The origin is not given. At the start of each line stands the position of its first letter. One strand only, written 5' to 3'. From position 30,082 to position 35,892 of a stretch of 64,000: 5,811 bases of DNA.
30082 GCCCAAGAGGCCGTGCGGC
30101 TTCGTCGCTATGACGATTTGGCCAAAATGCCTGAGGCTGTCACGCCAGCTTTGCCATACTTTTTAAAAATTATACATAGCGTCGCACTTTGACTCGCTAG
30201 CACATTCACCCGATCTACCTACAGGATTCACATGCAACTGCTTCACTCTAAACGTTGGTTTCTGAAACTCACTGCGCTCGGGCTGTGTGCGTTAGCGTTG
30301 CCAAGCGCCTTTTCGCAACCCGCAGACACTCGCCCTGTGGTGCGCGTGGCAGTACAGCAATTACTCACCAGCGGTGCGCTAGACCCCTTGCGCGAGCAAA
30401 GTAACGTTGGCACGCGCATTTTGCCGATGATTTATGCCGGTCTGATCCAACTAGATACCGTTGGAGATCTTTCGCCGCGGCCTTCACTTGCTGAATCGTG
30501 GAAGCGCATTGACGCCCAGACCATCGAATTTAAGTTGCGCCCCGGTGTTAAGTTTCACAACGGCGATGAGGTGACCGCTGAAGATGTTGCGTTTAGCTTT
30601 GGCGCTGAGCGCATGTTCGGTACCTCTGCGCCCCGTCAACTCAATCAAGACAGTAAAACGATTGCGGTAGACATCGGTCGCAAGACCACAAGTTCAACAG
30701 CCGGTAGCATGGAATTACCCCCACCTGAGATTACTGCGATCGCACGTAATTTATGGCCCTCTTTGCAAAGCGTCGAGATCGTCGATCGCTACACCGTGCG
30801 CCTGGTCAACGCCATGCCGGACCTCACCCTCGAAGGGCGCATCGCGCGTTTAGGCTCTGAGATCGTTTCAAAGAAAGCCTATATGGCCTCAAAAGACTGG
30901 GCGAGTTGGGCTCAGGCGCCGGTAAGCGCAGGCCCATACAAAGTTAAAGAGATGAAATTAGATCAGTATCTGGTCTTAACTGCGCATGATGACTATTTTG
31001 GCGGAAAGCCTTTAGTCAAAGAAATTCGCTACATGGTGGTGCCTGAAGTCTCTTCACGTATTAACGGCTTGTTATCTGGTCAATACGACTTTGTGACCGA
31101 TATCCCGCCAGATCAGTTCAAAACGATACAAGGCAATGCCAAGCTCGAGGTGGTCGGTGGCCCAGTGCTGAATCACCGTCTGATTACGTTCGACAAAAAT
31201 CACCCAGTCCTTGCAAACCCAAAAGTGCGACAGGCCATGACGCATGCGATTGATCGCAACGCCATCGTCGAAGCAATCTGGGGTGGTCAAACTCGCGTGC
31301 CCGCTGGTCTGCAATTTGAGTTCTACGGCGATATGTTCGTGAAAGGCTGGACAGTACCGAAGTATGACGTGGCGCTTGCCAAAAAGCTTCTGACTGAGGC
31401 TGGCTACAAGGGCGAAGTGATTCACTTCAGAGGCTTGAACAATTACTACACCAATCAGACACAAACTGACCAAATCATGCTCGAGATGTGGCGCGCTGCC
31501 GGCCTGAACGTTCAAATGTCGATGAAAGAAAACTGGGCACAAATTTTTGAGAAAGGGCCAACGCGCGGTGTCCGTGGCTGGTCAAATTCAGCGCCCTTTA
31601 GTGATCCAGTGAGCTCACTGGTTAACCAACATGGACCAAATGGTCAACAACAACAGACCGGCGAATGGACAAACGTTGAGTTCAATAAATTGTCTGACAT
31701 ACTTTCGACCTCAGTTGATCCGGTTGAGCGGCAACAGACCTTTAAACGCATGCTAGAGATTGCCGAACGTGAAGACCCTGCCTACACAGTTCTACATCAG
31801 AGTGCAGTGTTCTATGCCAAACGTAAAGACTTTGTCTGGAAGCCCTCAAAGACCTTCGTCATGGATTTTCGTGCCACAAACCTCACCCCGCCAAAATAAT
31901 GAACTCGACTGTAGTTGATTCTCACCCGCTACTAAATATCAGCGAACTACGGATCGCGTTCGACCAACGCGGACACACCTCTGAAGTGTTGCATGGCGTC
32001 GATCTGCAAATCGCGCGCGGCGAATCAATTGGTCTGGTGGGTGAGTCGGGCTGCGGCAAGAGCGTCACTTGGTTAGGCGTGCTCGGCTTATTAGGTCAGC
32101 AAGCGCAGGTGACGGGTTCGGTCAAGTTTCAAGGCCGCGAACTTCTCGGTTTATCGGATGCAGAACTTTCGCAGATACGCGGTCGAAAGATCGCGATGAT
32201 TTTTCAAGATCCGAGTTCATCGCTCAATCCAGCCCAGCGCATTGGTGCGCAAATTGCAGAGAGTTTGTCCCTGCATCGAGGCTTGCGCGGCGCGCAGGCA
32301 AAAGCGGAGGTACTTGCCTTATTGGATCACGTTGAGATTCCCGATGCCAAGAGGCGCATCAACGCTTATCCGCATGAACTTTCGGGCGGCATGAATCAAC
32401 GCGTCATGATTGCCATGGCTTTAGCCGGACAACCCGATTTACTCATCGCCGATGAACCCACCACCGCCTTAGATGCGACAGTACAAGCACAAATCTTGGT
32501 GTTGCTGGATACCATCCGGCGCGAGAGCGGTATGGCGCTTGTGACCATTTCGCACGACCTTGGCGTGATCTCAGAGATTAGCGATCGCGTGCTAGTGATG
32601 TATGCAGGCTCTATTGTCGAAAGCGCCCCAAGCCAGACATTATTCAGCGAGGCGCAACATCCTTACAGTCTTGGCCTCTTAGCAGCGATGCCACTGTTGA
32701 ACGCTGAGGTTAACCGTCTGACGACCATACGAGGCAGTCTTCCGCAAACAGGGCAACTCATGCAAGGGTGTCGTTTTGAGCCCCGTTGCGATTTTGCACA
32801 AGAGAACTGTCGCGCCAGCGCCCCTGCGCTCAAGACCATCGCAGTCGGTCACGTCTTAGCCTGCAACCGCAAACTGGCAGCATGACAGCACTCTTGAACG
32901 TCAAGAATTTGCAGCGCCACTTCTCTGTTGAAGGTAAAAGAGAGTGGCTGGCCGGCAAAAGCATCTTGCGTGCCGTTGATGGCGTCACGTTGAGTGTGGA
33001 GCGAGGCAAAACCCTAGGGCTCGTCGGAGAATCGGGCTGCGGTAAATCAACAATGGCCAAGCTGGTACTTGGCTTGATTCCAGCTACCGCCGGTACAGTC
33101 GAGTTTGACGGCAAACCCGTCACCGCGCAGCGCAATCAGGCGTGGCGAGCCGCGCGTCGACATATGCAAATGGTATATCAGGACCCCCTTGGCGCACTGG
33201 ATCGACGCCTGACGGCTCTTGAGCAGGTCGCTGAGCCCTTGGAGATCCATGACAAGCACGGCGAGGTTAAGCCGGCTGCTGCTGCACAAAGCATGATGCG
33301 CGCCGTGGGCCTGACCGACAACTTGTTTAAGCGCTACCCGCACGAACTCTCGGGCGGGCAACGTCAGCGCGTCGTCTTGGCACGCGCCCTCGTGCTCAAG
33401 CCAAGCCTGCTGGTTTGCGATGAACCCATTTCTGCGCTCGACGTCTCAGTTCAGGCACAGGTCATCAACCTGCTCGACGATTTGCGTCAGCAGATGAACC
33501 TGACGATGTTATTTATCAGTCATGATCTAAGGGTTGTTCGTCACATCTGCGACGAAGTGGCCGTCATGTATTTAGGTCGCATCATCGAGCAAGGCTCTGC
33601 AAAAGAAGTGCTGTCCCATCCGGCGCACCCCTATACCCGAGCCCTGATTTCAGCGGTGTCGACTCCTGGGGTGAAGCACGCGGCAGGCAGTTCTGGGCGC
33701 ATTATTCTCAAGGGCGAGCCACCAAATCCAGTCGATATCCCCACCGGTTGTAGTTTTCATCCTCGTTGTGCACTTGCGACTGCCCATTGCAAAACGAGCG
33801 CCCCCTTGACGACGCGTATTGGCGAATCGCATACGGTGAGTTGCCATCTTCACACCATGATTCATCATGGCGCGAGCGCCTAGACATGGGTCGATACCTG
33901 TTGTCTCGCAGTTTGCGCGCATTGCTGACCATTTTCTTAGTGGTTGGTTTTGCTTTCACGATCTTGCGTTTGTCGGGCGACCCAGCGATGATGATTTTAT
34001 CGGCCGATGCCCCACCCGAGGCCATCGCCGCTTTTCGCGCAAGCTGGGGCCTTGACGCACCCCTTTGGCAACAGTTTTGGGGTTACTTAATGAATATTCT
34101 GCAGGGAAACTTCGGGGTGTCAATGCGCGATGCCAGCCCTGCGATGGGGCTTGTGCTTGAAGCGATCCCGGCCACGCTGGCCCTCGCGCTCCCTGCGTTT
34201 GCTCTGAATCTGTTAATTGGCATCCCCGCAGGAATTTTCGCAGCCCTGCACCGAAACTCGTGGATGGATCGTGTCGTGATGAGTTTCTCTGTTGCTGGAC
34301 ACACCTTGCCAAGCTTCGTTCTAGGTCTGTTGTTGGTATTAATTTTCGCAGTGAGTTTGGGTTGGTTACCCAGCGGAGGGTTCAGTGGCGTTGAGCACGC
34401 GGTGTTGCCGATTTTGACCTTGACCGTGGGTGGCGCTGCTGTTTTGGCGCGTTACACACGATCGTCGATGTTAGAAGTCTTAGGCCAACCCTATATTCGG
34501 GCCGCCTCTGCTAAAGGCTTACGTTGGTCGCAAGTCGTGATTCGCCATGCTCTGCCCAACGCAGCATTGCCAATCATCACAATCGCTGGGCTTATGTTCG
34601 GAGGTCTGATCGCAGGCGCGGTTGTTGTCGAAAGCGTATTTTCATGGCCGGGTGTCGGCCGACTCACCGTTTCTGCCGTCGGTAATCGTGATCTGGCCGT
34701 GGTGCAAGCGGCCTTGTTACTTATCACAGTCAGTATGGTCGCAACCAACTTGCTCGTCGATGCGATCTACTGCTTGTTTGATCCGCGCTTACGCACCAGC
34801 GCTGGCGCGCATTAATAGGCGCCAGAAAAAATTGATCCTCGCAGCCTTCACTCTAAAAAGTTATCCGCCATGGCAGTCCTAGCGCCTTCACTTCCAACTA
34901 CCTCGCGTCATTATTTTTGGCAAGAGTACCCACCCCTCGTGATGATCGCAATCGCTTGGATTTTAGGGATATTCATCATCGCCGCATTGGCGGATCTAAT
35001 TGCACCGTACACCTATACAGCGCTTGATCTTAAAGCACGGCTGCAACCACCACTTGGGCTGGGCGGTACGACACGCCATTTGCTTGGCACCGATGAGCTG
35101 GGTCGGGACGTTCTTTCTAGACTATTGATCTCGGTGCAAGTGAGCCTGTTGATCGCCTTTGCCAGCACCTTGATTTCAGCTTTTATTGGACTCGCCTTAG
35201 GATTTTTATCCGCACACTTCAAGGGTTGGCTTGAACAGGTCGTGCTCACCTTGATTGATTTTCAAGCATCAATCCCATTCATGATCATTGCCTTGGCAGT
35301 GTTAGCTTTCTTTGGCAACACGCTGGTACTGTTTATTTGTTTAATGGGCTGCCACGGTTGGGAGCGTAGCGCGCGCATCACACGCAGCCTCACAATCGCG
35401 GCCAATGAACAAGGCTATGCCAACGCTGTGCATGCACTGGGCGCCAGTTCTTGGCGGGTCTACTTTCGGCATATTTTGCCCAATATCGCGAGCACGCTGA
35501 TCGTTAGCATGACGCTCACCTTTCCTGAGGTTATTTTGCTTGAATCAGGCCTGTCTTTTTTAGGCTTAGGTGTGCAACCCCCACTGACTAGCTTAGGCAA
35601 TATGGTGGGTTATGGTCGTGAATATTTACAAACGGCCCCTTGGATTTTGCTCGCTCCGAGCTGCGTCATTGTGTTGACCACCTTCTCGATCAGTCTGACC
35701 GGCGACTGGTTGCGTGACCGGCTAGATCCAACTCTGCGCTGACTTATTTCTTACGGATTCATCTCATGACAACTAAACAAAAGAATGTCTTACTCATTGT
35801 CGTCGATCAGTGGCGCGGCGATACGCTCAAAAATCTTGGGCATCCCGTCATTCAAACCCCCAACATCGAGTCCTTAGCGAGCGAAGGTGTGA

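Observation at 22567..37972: Candidate phosphonate-ESTER salvage system: C-P lyase + PhnZ + AccA-like importer + phosphonate monoester hydrolase, without phnCDE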

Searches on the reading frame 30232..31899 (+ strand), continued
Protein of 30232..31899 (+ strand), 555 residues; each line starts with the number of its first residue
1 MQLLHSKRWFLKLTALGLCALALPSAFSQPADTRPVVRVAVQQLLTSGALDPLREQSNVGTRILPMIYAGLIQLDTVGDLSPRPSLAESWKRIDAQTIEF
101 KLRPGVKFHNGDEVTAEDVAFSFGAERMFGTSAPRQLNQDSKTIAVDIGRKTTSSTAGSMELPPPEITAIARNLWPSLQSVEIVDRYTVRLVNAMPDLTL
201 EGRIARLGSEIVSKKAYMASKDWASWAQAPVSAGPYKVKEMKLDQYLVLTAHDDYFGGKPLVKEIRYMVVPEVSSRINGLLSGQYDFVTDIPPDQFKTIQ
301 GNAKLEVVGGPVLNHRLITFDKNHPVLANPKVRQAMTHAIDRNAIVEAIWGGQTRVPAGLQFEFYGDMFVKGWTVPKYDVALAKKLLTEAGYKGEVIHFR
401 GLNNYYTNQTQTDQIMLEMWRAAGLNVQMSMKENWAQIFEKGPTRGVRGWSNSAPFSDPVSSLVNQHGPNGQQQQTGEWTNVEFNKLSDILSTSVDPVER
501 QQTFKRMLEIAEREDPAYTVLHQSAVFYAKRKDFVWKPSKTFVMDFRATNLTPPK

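Call 88: search_dna_similar(query=window:30232-31899:+, collection=plasmids, mode=protein, max_rows=40, max_evalue=1e-40, rows=spread)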
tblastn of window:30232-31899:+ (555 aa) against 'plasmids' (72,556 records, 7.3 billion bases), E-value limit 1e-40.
Records with a match: 252; places in all: 285; records where one place covers at least 80% of the query: 250.
Best place of each record, by identity: <60% 252.
By first word of the organism name: Agrobacterium 124; Rhizobium 71; Sinorhizobium 16; Bradyrhizobium 9; Mesorhizobium 6; Pseudoroseomonas 2; Paracoccus 2; Microvirga 2; Neorhizobium 2; Sulfitobacter 2; and 14 more.
By predicted mobility (MOB-suite, as given by PLSDB): non-mobilizable 139; conjugative 108; mobilizable 5.
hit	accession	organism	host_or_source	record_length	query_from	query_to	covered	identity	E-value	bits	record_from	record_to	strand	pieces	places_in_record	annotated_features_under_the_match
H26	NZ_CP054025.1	Rhizobium indicum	Pisum sativum l. (pea),Pure culture,Pea ...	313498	10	550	97%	57.9%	0e+0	634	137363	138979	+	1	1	ABC transporter substrate-binding protein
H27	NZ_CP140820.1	Rhizobium johnstonii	Trifolium pratense,whole organism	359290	10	550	97%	57.5%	0e+0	632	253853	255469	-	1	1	ABC transporter substrate-binding protein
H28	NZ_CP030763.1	Rhizobium leguminosarum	Genomic DNA from Bacterial pure culture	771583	10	550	97%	57.4%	0e+0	630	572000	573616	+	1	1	ABC transporter substrate-binding protein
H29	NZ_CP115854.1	Pseudoroseomonas cervicalis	-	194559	31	550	94%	57.8%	0e+0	623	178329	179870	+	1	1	ABC transporter substrate-binding protein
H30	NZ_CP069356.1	Microvirga sp. VF16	Vachellia farnesiana,Cell culture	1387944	15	552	97%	52.8%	0e+0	584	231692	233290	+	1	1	none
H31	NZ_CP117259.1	Rhizobium tumorigenes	Rubus sp.,pure bacterial culture,Aerial ...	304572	12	550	97%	51.7%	1e-176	560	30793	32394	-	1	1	ABC transporter substrate-binding protein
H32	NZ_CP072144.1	Rhizobium sp. L51/94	Blueberry,cell culture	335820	12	550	97%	51.2%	4e-175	556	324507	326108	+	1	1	ABC transporter substrate-binding protein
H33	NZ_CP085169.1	Sulfitobacter sp. DSM 110093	cell culture,Sediment from the Channel ...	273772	6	550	98%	49.6%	7e-171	543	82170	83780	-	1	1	ABC transporter substrate-binding protein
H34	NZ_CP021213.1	Sinorhizobium meliloti RU11/001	-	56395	31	547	93%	44.2%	6e-128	420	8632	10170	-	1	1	ABC transporter substrate-binding protein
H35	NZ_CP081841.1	Agrobacterium vitis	Vitis,Cell culture,South Africa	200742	7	552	98%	40.9%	2e-122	404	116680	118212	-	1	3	ABC transporter substrate-binding protein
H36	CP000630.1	Rhizobium rhizogenes K84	-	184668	7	552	98%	40.5%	2e-119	395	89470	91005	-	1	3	accA: oligopeptide ABC transpoter oligopeptide-binding protein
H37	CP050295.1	Mesorhizobium loti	Oxytropis kamtschatica,cell ...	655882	18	550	96%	39.2%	5e-119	394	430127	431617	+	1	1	oligopeptide ABC transporter substrate-binding protein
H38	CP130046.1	Sinorhizobium meliloti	Medicago,Cell culture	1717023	2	550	97%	37.6%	4e-96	379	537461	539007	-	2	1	ABC transporter substrate-binding protein (x2)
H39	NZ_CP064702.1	Bradyrhizobium sp. 172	Acmispon strigosus,cell culture,root ...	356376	50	550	90%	39.6%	6e-115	382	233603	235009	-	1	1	ABC transporter substrate-binding protein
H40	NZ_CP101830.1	Pelagibacterium sp. H642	soil,desert land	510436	10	552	98%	36.3%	3e-105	354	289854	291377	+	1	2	ABC transporter substrate-binding protein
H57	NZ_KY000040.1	Agrobacterium fabrum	-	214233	16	547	96%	34.2%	1e-82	288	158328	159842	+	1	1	ABC transporter substrate-binding protein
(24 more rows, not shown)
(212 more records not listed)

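Call 89: get_annotated_region(hit=H57, flank=8000)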
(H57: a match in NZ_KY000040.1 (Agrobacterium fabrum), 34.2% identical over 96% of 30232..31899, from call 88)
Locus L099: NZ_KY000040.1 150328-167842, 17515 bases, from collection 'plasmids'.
description: Agrobacterium fabrum strain C58 plasmid pTi_C58, complete sequence
organism: Agrobacterium fabrum (NCBI taxid 1176649)
taxonomy: Bacteria; Pseudomonadota; Alphaproteobacteria; Hyphomicrobiales; Rhizobiaceae; Agrobacterium; Agrobacterium fabrum
host: -; source: -; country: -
typing (MOB-suite, as given by PLSDB): conjugative; replicon rep_cluster_490; relaxase MOBQ; mating-pair formation MPF_T
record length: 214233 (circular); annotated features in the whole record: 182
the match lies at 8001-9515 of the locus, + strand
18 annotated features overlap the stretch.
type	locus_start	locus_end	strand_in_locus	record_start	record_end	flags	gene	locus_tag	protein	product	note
CDS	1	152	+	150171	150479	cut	-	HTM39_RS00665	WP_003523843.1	transcriptional repressor TraM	-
CDS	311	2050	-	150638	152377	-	-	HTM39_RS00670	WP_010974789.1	PAS domain-containing methyl-accepting chemotaxis protein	-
CDS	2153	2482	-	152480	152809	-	-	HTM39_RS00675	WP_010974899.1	hypothetical protein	-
CDS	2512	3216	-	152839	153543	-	traR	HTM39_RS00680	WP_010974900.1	transcriptional regulator TraR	-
CDS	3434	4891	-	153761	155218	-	gtfA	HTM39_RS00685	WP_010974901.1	sucrose phosphorylase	GO:0005975 - carbohydrate metabolic process [Evidence IEA]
CDS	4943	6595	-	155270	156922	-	-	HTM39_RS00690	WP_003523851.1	Na/Pi cotransporter family protein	GO:0044341 - sodium-dependent phosphate transport [Evidence IEA]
CDS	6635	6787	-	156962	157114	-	-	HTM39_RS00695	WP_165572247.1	hypothetical protein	-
CDS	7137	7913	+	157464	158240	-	-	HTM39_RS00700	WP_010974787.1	DeoR/GlpR family DNA-binding transcription regulator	-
CDS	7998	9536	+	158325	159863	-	-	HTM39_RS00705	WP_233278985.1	ABC transporter substrate-binding protein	-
CDS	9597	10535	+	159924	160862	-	-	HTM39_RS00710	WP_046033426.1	ABC transporter ATP-binding protein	-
CDS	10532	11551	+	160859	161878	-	-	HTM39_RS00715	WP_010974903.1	oligopeptide/dipeptide ABC transporter ATP-binding protein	GO:0015833 - peptide transport [Evidence IEA]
CDS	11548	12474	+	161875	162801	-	-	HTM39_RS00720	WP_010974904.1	ABC transporter permease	GO:0055085 - transmembrane transport [Evidence IEA]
CDS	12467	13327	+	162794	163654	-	-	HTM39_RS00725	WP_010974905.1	ABC transporter permease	-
CDS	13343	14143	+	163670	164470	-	-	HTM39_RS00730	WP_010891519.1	glycerophosphodiester phosphodiesterase family protein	GO:0006629 - lipid metabolic process [Evidence IEA]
CDS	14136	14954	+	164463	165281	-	-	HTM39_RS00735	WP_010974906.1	inositol monophosphatase family protein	-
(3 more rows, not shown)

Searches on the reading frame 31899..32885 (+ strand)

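Call 4: search_protein_families(library=pfam, proteins=[window:31899-32885:+])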
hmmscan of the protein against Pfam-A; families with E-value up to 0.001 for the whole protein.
window:31899-32885:+ (328 aa): 2 families
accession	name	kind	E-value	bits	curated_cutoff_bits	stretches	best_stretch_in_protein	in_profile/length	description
PF00005.33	ABC_tran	-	3.6e-28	99.3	25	1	31-189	1-137/137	ABC transporter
PF08352.17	oligo_HPY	-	1.1e-17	64.6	27.1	1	240-304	1-65/65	Oligopeptide/dipeptide transporter, C-terminal region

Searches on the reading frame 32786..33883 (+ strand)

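Call 4: search_protein_families(library=pfam, proteins=[window:32786-33883:+])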
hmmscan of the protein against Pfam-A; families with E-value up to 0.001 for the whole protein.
window:32786-33883:+ (365 aa): 2 families
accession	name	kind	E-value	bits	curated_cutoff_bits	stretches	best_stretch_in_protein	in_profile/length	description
PF00005.33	ABC_tran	-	1e-33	117.3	25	1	65-215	2-136/137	ABC transporter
PF08352.17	oligo_HPY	-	1e-16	61.5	27.1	1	267-335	1-65/65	Oligopeptide/dipeptide transporter, C-terminal region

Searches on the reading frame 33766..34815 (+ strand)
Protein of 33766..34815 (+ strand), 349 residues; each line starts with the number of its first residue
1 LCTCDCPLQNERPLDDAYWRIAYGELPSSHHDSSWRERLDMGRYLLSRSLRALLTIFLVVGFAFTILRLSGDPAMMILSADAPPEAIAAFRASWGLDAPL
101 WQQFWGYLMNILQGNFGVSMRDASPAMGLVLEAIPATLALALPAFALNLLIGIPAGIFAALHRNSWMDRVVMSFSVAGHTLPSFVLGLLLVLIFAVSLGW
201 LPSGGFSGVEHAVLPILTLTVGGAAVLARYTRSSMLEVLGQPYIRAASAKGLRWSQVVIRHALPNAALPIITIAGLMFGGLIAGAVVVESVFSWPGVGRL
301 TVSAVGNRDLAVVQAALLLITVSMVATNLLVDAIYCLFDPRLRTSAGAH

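Call 4: search_protein_families(library=pfam, proteins=[window:33766-34815:+])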
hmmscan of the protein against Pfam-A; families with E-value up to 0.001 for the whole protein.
window:33766-34815:+ (349 aa): 2 families
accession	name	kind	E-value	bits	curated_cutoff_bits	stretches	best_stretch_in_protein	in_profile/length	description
PF00528.27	BPD_transp_1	-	9.3e-46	156.3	26.4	1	152-343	1-183/184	Binding-protein-dependent transport system inner membrane component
PF19300.4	BPD_transp_1_N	-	7e-11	42.8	23.8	1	41-127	1-100/114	Binding-prot-dependent transport system membrane comp, N-term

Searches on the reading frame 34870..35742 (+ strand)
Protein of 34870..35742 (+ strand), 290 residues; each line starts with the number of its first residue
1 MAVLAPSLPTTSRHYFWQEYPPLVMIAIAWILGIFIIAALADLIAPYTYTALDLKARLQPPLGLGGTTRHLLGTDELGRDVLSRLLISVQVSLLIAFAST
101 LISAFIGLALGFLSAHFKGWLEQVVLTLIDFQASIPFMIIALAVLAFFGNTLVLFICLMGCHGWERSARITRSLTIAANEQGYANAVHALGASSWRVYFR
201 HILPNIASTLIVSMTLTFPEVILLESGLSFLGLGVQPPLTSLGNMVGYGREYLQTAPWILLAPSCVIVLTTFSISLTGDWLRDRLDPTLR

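Call 4: search_protein_families(library=pfam, proteins=[window:34870-35742:+])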
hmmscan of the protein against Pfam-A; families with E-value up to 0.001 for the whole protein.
window:34870-35742:+ (290 aa): 2 families
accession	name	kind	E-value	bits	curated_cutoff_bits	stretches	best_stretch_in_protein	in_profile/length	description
PF00528.27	BPD_transp_1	-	9.5e-28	97.6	26.4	1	107-290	1-183/184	Binding-protein-dependent transport system inner membrane component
PF12911.12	OppC_N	-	6.3e-05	23.2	23.9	1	22-61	14-53/53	N-terminal TM domain of oligopeptide transport permease C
